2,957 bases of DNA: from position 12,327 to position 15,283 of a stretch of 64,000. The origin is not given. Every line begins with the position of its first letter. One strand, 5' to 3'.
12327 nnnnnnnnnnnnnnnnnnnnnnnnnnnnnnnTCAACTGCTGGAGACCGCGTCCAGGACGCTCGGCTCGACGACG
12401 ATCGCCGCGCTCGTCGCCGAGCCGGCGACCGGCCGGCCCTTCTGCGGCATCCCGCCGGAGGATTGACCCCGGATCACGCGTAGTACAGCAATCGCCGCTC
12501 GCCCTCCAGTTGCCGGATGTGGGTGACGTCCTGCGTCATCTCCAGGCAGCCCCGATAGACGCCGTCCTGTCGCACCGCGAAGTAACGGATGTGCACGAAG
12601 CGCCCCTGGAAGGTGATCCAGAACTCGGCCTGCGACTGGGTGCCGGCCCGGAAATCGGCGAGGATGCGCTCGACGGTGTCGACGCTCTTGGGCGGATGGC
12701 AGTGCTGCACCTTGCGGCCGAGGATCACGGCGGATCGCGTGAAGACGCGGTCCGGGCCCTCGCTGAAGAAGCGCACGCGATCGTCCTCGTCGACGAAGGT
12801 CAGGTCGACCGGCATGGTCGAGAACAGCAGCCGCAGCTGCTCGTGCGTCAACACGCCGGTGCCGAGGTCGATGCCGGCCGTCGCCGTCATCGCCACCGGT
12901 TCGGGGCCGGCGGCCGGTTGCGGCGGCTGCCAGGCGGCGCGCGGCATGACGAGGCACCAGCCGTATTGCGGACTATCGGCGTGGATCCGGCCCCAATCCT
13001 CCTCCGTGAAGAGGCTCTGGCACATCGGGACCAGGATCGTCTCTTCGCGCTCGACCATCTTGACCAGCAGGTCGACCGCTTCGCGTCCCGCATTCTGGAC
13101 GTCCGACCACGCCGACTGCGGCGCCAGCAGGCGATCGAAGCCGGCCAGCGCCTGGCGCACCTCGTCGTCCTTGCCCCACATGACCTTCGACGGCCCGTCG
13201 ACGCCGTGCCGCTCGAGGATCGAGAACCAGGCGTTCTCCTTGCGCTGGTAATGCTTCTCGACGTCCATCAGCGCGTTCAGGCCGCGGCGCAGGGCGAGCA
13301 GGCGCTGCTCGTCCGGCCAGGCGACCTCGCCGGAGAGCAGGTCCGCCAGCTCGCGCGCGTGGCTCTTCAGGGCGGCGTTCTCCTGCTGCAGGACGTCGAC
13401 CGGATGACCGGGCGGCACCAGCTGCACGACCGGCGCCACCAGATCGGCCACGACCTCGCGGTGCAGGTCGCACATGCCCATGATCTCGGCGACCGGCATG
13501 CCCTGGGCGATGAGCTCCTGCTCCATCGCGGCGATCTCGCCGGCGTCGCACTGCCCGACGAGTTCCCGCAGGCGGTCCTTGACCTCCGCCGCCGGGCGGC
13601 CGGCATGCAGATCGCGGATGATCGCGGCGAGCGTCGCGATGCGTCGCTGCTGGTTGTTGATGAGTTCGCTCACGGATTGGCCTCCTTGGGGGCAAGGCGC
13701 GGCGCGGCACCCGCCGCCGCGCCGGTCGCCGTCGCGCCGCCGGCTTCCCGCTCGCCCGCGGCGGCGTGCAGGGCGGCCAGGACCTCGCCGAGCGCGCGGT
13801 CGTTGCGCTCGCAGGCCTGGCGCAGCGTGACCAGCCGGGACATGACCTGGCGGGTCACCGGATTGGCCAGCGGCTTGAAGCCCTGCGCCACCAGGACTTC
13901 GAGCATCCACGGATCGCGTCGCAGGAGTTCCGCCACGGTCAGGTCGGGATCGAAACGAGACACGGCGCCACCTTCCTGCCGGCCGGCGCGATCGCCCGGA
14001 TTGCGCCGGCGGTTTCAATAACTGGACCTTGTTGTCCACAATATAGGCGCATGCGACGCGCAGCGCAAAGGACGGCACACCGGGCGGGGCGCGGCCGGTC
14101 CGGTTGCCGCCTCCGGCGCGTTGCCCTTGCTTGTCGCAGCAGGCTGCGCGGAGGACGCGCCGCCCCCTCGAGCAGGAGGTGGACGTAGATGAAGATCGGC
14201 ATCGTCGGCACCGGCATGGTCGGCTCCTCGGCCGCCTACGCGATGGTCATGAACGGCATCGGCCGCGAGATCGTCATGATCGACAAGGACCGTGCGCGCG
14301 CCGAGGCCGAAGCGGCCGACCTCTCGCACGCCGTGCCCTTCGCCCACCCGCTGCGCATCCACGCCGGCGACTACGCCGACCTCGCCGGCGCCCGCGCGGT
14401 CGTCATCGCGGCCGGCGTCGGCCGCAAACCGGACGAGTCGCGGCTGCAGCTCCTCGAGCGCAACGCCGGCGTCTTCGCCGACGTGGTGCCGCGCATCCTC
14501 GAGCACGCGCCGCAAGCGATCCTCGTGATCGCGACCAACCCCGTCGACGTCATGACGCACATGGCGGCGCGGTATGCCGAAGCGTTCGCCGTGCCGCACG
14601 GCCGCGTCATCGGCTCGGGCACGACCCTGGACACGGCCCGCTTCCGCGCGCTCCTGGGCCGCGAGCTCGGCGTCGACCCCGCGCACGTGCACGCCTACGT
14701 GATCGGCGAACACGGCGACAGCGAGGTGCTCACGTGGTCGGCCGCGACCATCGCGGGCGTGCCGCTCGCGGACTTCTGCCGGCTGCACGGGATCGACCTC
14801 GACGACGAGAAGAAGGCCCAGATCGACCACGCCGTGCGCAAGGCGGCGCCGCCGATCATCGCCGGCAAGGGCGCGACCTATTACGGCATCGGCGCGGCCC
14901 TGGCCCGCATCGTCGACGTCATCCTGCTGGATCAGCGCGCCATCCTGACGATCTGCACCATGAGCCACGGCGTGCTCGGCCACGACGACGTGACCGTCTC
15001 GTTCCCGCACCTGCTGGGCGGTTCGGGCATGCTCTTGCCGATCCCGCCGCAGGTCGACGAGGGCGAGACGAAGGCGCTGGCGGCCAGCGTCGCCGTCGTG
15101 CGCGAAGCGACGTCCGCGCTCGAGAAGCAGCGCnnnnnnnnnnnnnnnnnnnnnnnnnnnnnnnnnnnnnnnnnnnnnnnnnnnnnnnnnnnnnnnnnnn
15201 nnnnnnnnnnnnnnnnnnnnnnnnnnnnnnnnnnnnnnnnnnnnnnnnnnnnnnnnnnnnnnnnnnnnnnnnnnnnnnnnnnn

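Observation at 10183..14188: Nitrosative-stress island with a thrice-repeated operator-like motif TGGACC-N6-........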

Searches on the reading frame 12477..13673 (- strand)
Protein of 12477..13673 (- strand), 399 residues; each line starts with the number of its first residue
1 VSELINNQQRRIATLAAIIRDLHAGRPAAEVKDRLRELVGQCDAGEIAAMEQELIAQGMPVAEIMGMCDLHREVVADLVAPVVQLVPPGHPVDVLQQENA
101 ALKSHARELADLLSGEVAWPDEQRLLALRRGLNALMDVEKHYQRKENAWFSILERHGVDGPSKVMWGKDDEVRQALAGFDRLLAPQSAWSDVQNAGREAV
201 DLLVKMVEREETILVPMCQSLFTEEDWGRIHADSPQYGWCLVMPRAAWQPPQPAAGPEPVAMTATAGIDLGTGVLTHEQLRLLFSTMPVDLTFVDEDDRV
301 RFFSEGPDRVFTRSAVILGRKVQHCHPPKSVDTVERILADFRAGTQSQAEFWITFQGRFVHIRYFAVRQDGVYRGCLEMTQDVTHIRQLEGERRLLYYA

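Call 6: search_protein_families(library=pfam, proteins=[window:12477-13673:-])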
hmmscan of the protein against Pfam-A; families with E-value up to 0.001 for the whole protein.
window:12477-13673:- (399 aa): 3 families
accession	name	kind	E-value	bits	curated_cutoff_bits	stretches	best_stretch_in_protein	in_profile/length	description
PF13596.12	PAS_10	-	3.1e-28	98.9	22.1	1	280-384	1-106/106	PAS domain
PF04282.18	DUF438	-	8.4e-19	67.7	25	1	15-77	1-63/67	Family of unknown function (DUF438)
PF01814.28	Hemerythrin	-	1.4e-14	55.1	25.3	1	90-218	1-127/127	Hemerythrin HHE cation binding domain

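Call 19: search_protein_families(library=ncbifam, proteins=[window:12477-13673:-], max_evalue=0.00001)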
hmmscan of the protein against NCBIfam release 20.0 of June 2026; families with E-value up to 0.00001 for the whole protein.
window:12477-13673:- (399 aa): 0 families

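Call 42: find_related_loci(query=window:12477-13673:-, collection=metagenome_contigs, flank=4000)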
Query window:12477-13673:- (399 aa) in metagenome_contigs; peptide patterns used: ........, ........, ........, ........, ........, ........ (x = any residue, [..] = any of these).
600 stretches matched a pattern (row limit reached: there are more); 356 encode a relative of the query (tblastn E <= 1e-3); the best 80 are kept; 80 distinct loci.
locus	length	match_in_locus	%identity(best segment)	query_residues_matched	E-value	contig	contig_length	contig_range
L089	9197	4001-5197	84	1-399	0e+0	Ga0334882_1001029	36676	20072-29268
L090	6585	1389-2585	84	1-399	0e+0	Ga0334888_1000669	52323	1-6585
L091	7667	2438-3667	56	1-399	1e-140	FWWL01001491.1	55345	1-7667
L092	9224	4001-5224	55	1-398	4e-139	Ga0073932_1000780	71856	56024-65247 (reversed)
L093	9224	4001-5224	56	1-398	7e-139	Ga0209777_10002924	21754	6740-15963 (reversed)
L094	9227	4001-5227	55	1-398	6e-138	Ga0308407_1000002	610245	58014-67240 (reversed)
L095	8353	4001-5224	55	1-398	8e-138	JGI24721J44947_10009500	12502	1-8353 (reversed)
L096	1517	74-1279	56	1-398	8e-150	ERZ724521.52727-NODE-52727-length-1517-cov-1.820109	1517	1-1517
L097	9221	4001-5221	54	1-398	9e-138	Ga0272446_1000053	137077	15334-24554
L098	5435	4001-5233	54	1-399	4e-138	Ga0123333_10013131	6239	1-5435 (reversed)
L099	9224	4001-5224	55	1-398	8e-138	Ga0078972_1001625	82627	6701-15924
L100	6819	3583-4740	58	1-394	3e-137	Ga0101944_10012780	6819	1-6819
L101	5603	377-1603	54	1-398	4e-137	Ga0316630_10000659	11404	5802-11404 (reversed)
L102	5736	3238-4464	55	1-398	4e-137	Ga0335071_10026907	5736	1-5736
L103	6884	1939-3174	55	1-398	2e-136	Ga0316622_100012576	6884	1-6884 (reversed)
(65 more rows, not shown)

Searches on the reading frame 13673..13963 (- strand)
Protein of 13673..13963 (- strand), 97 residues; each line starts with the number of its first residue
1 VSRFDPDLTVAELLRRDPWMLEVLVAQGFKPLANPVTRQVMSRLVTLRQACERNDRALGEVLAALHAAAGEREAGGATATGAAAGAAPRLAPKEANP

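Call 6: search_protein_families(library=pfam, proteins=[window:13673-13963:-])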
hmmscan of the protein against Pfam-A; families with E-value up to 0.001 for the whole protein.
window:13673-13963:- (97 aa): 1 family
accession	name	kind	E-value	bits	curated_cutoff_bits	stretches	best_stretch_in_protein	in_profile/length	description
PF08984.16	DUF1858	-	1.2e-13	51.3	32.2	1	5-53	2-50/59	Domain of unknown function (DUF1858)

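Call 19: search_protein_families(library=ncbifam, proteins=[window:13673-13963:-], max_evalue=0.00001)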
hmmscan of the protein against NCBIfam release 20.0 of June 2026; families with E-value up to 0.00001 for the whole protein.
window:13673-13963:- (97 aa): 0 families

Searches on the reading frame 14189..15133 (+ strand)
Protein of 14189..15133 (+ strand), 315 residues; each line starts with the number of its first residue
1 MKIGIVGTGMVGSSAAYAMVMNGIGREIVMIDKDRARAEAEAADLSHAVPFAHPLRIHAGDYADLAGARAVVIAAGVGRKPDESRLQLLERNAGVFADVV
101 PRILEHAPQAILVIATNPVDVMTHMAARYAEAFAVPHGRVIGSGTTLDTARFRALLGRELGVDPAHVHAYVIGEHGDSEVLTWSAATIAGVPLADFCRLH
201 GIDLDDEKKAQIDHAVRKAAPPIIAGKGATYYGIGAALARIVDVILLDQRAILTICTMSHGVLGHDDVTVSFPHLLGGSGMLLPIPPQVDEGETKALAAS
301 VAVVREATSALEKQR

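Call 6: search_protein_families(library=pfam, proteins=[window:14189-15133:+])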
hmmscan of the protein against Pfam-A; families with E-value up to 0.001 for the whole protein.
window:14189-15133:+ (315 aa): 4 families
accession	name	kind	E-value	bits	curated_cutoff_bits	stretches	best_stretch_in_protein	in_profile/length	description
PF00056.29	Ldh_1_N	-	1.6e-35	122.6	27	1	1-131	1-133/141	lactate/malate dehydrogenase, NAD binding domain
PF02866.23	Ldh_1_C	-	6.7e-32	111.3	22.6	1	145-307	1-166/174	lactate/malate dehydrogenase, alpha/beta C-terminal domain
PF02254.24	TrkA_N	-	0.00017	22.3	23.8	1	4-76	2-71/116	TrkA-N domain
PF13450.12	NAD_binding_8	-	0.00065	20.4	21.9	0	5-34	1-28/68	NAD(P)-binding Rossmann-like domain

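Call 19: search_protein_families(library=ncbifam, proteins=[window:14189-15133:+], max_evalue=0.00001)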
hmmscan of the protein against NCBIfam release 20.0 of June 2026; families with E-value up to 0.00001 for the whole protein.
window:14189-15133:+ (315 aa): 8 families
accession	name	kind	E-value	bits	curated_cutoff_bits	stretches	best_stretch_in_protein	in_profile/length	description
TIGR01771.1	L-LDH-NAD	equivalog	3.1e-100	335.4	303.55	1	5-305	1-298/299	L-lactate dehydrogenase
NF000824.0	PRK00066.1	subfamily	8.9e-95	317.6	339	1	2-309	8-312/316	L-lactate dehydrogenase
NF004863.0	PRK06223.1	subfamily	9.5e-72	241.8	283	1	1-313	4-309/313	malate dehydrogenase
TIGR01763.1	MalateDH_bact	equivalog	7.8e-54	182.9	351.85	1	1-309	2-303/305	malate dehydrogenase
NF041314.1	Malate_DH_Halo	equivalog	5.6e-46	157.1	550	1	2-297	3-289/304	malate dehydrogenase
TIGR01772.1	MDH_euk_gproteo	equivalog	5.1e-18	65.4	273.05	1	2-181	1-181/313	malate dehydrogenase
NF003916.0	PRK05442.1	equivalog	5.5e-08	32.1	271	1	48-276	62-288/328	malate dehydrogenase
TIGR01759.1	MalateDH-SF1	subfamily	4.6e-07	29.1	345.65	1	63-190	75-205/327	malate dehydrogenase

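Call 49: list_cluster_members(proteins=[P0001, window:14189-15133:+, window:12477-13673:-, P0006, P0005])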
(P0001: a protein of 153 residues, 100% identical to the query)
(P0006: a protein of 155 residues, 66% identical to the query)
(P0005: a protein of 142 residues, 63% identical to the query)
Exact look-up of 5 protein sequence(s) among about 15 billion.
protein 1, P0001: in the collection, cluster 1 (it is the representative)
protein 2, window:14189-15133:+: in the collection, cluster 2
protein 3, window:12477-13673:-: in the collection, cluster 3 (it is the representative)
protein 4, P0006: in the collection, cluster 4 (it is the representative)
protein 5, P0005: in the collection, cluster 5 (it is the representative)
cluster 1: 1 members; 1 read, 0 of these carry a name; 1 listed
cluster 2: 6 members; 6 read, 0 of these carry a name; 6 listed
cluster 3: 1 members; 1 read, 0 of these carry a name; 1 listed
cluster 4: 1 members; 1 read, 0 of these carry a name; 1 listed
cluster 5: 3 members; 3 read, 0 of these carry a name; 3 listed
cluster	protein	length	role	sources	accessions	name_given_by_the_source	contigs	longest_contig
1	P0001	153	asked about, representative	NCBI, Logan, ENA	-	-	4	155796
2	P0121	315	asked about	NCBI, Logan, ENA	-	-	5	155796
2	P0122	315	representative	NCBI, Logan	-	-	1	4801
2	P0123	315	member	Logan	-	-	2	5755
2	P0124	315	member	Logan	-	-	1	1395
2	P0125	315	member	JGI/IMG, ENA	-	-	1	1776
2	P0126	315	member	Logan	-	-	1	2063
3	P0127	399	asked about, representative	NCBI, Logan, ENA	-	-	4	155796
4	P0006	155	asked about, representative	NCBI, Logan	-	-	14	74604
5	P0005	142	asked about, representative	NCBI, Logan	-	-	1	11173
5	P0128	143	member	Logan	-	-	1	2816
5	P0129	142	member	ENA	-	-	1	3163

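Call 51: find_homologous_proteins(query=window:14189-15133:+, max_evalue=1e-60)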
Query window:14189-15133:+ (315 aa): 7891 proteins with E <= 1e-60 among 8000 candidates; the best 120 are listed.
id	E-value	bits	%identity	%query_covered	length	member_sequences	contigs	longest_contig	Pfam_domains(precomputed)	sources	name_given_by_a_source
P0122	1.5e-175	601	89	100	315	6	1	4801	PF00056.30,PF02866.24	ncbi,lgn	-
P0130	5.3e-171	586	87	100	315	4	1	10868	PF00056.30,PF02866.24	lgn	-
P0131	4.3e-161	553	84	100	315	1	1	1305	PF00056.30,PF02866.24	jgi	jgi:L-lactate dehydrogenase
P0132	3.7e-157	540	82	100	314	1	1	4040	PF00056.30,PF02866.24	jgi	jgi:L-lactate dehydrogenase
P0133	4.3e-133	461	86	77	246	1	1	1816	PF00056.30,PF02866.24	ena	-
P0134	1.2e-132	460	67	97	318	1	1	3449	PF00056.30,PF02866.24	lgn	-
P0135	2.9e-131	455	68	99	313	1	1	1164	PF00056.30,PF02866.24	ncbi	-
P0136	1.1e-129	450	66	99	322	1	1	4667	PF00056.30,PF02866.24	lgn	-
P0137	1.2e-129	450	68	99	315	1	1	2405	PF00056.30,PF02866.24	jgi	jgi:L-lactate dehydrogenase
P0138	1.9e-129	449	68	100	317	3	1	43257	PF01266.31,PF00056.30,PF02866.24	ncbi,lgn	-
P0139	4.8e-129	448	67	93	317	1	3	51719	PF00056.30,PF02866.24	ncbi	-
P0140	7.3e-129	448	67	99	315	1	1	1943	PF00056.30,PF02866.24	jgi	jgi:L-lactate dehydrogenase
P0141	1.2e-128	447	68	99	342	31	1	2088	PF00056.30,PF02866.24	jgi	jgi:L-lactate dehydrogenase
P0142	1.4e-128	447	63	100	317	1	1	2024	PF00056.30,PF02866.24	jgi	jgi:L-lactate dehydrogenase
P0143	1.5e-128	446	65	100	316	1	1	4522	PF00056.30,PF02866.24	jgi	jgi:L-lactate dehydrogenase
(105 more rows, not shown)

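Call 52: find_encoding_contigs(protein=P0130, flank=6000, max_places=2)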
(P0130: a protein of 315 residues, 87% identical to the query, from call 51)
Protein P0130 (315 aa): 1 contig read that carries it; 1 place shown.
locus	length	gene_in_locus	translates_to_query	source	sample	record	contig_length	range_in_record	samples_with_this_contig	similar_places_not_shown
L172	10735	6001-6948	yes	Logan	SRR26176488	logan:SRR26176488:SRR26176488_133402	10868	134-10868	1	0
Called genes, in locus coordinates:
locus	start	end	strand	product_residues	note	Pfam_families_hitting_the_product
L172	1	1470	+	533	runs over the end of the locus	?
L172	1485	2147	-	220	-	PF04199:Cyclase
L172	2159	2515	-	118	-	PF00856:SET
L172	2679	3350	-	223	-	PF00881:Nitroreductase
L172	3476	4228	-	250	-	PF04405:ScdA_N, PF01814:Hemerythrin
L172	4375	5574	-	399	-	PF04282:DUF438, PF01814:Hemerythrin, PF13596:PAS_10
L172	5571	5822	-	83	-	PF08984:DUF1858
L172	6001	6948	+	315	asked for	PF00056:Ldh_1_N, PF02866:Ldh_1_C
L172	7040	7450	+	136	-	PF11075:DUF2780 (weak)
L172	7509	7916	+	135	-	PF10391:DNA_pol_lambd_f (faint), PF11731:Cdd1 (faint), PF14520:HHH_5 (faint), PF14229:DUF4332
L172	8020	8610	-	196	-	-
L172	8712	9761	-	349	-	PF04055:Radical_SAM (weak)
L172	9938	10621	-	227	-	-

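Call 53: find_encoding_contigs(protein=P0132, flank=4000, max_places=2)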
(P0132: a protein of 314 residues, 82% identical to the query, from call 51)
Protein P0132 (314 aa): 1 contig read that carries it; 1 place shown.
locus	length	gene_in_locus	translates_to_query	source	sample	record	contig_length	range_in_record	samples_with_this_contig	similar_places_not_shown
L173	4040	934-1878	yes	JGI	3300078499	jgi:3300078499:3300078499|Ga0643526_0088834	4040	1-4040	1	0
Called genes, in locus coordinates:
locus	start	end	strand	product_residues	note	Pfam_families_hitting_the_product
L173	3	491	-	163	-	?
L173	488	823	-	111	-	PF08984:DUF1858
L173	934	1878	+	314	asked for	PF00056:Ldh_1_N, PF02866:Ldh_1_C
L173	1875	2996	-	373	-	PF00005:ABC_tran, PF13304:AAA_21 (faint)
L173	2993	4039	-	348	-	?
